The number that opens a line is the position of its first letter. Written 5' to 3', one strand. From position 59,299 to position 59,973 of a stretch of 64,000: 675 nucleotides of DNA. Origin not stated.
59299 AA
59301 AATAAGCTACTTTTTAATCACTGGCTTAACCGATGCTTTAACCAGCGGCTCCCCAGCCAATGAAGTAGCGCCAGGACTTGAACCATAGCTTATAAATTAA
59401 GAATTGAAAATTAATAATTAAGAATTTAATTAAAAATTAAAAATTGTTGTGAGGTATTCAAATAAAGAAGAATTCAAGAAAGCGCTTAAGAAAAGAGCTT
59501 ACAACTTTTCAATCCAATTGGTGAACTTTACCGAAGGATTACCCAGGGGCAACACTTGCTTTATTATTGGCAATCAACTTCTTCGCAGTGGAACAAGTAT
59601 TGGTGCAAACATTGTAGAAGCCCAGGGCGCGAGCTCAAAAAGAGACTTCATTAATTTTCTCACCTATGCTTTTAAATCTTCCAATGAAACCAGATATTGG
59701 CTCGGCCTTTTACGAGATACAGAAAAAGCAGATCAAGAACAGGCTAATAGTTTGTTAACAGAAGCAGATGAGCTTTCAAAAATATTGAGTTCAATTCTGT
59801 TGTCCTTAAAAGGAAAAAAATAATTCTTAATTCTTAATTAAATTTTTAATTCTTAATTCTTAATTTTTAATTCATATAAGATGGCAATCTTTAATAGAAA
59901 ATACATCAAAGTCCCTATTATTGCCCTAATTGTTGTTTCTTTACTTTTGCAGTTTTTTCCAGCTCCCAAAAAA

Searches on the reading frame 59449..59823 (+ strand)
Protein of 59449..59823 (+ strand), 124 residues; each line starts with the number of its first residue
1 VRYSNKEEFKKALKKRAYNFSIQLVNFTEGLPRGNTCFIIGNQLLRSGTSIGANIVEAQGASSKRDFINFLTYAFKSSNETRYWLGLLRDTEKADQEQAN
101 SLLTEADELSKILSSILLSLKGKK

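Call 16: search_protein_families(library=pfam, proteins=[window:59449-59823:+])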
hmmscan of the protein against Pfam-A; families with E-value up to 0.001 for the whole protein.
window:59449-59823:+ (124 aa): 1 family
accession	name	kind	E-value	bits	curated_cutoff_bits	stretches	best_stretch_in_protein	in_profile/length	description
PF05635.17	23S_rRNA_IVP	-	5.9e-26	91.2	33.8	1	14-114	6-105/106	23S rRNA-intervening sequence protein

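Call 80: search_solved_structures(query=window:59449-59823:+, max_evalue=0.01)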
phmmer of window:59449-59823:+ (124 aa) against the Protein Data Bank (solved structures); distinct sequences matched with E-value up to 0.01: 1.
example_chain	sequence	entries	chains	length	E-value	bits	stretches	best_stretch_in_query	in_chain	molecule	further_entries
2rld_A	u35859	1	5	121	1.5e-23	86.1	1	11-121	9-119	Uncharacterized protein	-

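Call 81: search_protein_families(library=ncbifam, proteins=[window:59449-59823:+])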
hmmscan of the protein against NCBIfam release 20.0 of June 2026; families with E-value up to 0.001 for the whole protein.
window:59449-59823:+ (124 aa): 3 families
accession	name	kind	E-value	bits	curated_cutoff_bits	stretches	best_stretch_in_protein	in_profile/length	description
TIGR02436.1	TIGR02436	subfamily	2.8e-30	104.8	24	1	14-120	2-108/109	four helix bundle protein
NF008911.0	PRK12275.1-2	subfamily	6.1e-13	49.3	137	1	13-121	9-116/118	hypothetical protein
NF008912.0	PRK12275.1-6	subfamily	4.2e-12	46.1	124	1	14-119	9-110/117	hypothetical protein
